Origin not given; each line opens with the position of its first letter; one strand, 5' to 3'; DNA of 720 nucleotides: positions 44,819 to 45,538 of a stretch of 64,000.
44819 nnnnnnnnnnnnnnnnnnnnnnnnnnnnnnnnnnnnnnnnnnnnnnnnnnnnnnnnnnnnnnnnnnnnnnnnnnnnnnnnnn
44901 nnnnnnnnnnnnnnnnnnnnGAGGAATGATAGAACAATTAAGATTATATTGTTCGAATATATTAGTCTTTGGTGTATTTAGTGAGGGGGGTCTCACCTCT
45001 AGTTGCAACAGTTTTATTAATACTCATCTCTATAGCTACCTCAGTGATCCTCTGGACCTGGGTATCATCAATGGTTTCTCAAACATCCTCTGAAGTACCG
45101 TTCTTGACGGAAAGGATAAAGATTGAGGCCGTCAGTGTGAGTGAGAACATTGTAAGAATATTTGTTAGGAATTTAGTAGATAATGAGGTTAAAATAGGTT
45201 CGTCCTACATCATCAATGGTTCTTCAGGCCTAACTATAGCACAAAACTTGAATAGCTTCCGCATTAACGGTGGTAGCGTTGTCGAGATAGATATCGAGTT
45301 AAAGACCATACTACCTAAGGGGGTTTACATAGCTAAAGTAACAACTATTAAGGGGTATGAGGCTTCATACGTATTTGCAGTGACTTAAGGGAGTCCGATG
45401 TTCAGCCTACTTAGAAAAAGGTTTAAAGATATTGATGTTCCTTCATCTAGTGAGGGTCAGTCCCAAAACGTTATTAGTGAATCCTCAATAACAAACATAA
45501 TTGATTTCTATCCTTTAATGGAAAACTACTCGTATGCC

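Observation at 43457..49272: Type IV pilus-like locus of unusual composition bracketed by two intron-containing tRNA genes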

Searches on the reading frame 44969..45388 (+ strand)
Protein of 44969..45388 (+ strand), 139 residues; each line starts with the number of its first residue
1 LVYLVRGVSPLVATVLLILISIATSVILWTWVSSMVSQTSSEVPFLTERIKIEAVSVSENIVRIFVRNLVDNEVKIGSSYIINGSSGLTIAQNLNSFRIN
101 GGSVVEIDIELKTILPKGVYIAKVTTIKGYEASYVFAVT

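Call 4: search_protein_families(library=pfam, proteins=[window:44969-45388:+], max_evalue=0.1)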
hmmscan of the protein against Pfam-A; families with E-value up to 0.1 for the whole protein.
window:44969-45388:+ (139 aa): 1 family
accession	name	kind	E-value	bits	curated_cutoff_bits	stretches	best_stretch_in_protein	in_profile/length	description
PF05137.18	PilN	-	0.014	15.8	22.8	0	41-72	24-48/78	Fimbrial assembly protein (PilN)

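Call 5: search_protein_families(library=ncbifam, proteins=[window:44969-45388:+], max_evalue=0.1)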
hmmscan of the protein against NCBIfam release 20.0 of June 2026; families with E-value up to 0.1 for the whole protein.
window:44969-45388:+ (139 aa): 3 families
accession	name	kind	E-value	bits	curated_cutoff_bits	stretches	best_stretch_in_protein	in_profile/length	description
NF046073.1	UpsA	equivalog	1.6e-05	25.1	130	1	6-121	2-114/136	pilin subunit UpsA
NF046074.1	UpsB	equivalog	0.0029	17.7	70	1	7-97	2-96/126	pilin subunit UpsB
TIGR02537.2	arch_flag_Nterm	domain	0.01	15.3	20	1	6-33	3-30/33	archaellin/type IV pilin N-terminal domain-containing protein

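Call 44: search_solved_structures(query=window:44969-45385:+, max_evalue=10, show_alignments=3)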
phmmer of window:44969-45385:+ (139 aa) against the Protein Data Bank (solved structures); distinct sequences matched with E-value up to 10: 7.
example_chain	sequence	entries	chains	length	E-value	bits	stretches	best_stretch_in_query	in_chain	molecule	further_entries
8fk7_A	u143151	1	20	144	3.4e-16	62.7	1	5-136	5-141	Flagellin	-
5kyh_A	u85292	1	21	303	0.00021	24.6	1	8-38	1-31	Iho670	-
3j1r_A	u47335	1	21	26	0.00043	23.6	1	8-33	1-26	archaeal adhesion filament core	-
4e4y_A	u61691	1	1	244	0.28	14.5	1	65-116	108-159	Short chain dehydrogenase family protein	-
5zr4_A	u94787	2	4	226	0.47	13.8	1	24-80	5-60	Metal-dependent transcriptional regulator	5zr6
5tug_A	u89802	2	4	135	0.64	13.4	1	29-136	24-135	Flagellar biosynthesis protein FlaG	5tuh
2ess_A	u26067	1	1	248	0.95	12.8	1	29-107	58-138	acyl-ACP thioesterase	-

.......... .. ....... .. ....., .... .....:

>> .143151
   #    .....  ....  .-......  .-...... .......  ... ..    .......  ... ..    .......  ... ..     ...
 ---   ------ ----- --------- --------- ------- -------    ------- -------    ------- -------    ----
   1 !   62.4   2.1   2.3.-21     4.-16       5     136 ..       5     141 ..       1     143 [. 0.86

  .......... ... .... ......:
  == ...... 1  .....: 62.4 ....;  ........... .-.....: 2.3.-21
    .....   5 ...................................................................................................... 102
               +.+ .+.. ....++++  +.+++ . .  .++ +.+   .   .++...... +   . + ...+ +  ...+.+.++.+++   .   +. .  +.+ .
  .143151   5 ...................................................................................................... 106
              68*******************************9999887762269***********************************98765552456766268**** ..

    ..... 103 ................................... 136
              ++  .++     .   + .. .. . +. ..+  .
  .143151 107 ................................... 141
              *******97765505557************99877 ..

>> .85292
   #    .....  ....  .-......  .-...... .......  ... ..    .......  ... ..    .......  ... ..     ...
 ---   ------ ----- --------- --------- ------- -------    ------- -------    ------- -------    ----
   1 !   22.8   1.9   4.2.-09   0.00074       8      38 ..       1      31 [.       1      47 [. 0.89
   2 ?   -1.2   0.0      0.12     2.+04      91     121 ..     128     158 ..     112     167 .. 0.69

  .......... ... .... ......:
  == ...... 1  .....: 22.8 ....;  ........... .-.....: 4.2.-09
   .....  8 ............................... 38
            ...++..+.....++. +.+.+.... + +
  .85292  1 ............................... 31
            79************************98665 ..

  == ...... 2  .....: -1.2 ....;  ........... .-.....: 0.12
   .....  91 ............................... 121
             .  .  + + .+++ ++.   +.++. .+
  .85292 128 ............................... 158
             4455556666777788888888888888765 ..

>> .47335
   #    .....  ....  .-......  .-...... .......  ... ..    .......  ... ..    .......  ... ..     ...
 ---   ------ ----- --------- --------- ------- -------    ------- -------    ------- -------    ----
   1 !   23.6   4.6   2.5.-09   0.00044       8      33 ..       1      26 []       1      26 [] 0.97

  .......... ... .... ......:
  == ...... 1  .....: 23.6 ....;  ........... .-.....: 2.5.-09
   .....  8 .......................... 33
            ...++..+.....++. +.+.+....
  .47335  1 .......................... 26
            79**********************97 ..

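Call 55: find_homologous_proteins(query=window:44969-45385:+, max_evalue=0.001)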
Query window:44969-45385:+ (139 aa): 17 proteins with E <= 0.001 among 48 candidates.
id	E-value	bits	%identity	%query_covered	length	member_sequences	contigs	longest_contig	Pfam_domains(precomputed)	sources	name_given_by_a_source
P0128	5.0e-74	264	99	97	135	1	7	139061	-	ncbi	ncbi:MAG: hypothetical protein QXO98_02720 [Sulfolobales archaeon]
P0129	8.4e-68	244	87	100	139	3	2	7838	-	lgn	-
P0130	3.4e-62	226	80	99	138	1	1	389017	-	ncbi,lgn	-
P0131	1.2e-59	218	76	98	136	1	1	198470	-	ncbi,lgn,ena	-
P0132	1.5e-58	214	77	98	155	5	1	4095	-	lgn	-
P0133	6.4e-56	206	100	76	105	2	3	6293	-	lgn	-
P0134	2.7e-55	204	73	97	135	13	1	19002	-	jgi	-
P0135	2.4e-49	184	68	97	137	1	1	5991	-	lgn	-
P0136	1.3e-35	140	77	60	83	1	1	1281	-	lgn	-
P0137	4.8e-31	125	70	65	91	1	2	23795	-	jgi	jgi:flagellin-like protein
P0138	5.7e-20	89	38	94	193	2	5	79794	-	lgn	-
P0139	6.9e-16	76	40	95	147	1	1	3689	-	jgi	jgi:flagellin-like protein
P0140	2.2e-15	75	40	94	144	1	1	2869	-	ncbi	-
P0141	4.6e-15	74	38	96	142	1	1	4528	-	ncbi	ncbi:MAG: archaellin/type IV pilin N-terminal domain-containing protein [Candidatus Methanomethylici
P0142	6.6e-15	73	40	94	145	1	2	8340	-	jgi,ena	-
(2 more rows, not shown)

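Call 70: predict_structure(alignment_id=A4)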
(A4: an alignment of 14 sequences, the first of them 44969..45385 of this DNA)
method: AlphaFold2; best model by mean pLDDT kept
length: 139 residues; sequences in the alignment: 14
mean_pLDDT: 86.2   pTM: 0.62
mean pLDDT of the five models: 86.2, 85.9, 85.0, 85.0, 83.8
residues with pLDDT >= 90: 85; 70-90: 34; 50-70: 18; < 50: 2
segments of 3 or more residues with pLDDT < 50: none
pLDDT, mean of each block of 10 residues (from residue 1): 57 89 90 67 69 94 95 92 91 92 94 91 93 93
secondary structure, 60 per line:
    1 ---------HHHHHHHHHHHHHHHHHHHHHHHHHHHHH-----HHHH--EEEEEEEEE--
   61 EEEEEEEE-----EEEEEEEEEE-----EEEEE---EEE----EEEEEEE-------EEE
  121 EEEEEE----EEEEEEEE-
elements in order: H10-38 H44-47 E50-58 E61-68 E74-83 E89-93 E97-99 E104-110 E118-126 E131-138

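Call 74: fold_search(model_id=the predicted structure, library=pdb)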
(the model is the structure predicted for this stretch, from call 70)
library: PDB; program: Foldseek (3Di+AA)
matches with E <= 10: 1882; with E <= 0.001: 23
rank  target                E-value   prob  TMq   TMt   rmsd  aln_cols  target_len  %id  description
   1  8fk7_A                2.3e-11  1.00  0.62  0.63   5.3       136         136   32  Structure of the Pyrobaculum calidifontis flagellar-like archaeal type IV pilus (released 2023-06-28)
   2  5tuh_B                1.5e-06  1.00  0.53  0.71   3.9       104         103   22  Archaellum periplasmic stator protein FlaG from Sulfolobus acidocaldarius (released 2018-01-10)
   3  5tuh_A                4.8e-06  1.00  0.49  0.62   6.0       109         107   21  Archaellum periplasmic stator protein FlaG from Sulfolobus acidocaldarius (released 2018-01-10)
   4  5tug_A                3.2e-05  1.00  0.51  0.61   3.5       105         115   19  Archaellum periplasmic stator protein complex FlaF and FlaG from Sulfolobus acidocaldarius (released 2018-01-10)
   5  6pbk_A                3.7e-05  1.00  0.53  0.63   2.8       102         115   20  Archaellum periplasmic stator protein complex FlaF and FlaG from Sulfolobus acidocaldarius (released 2019-11-20)
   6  4p94_A                4.1e-05  1.00  0.47  0.55   5.8       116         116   14  The crystal structure of the soluble domain of Sulfolobus acidocaldarius FlaF (residues 35-164) (released 2015-04-22)
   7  7pjj                  7.0e-05  1.00  0.42  0.09   4.8       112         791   12  Structure of the Family-3 Glycosyl Hydrolase BcpE2 from Streptomyces scabies (released 2022-07-13)
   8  4zbh                  8.7e-05  1.00  0.45  0.52   6.0       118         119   14  THE CRYSTAL STRUCTURE OF THE SOLUBLE DOMAIN OF SULFOLOBUS ACIDOCALDARIUS FLAF (released 2015-04-29)
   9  2p9r_B                9.6e-05  1.00  0.50  0.68   3.3       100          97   22  Human alpha2-macroglogulin is composed of multiple domains, as predicted by homology with complement component C3 (released 2007-08-21)
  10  4p94_B                2.1e-04  1.00  0.52  0.55   6.0       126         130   14  The crystal structure of the soluble domain of Sulfolobus acidocaldarius FlaF (residues 35-164) (released 2015-04-22)
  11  3isy                  3.4e-04  1.00  0.46  0.53   4.2       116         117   11  Crystal structure of an intracellular proteinase inhibitor (ipi, bsu11130) from bacillus subtilis at 2.61 A resolution (released 2009-09-15)
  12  8q30_0                3.6e-04  1.00  0.49  0.48   5.9       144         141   16  Sulfolobus acidocaldarius AAP filament. (released 2024-03-06)
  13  2p9r_A                4.2e-04  1.00  0.49  0.64   3.3       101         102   23  Human alpha2-macroglogulin is composed of multiple domains, as predicted by homology with complement component C3 (released 2007-08-21)
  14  3abz_B                6.1e-04  1.00  0.44  0.10   4.4       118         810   18  Crystal structure of Se-Met labeled Beta-glucosidase from Kluyveromyces marxianus (released 2010-08-11)
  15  3ac0_C                7.1e-04  1.00  0.44  0.09   4.4       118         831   17  Crystal structure of Beta-glucosidase from Kluyveromyces marxianus in complex with glucose (released 2010-08-11)
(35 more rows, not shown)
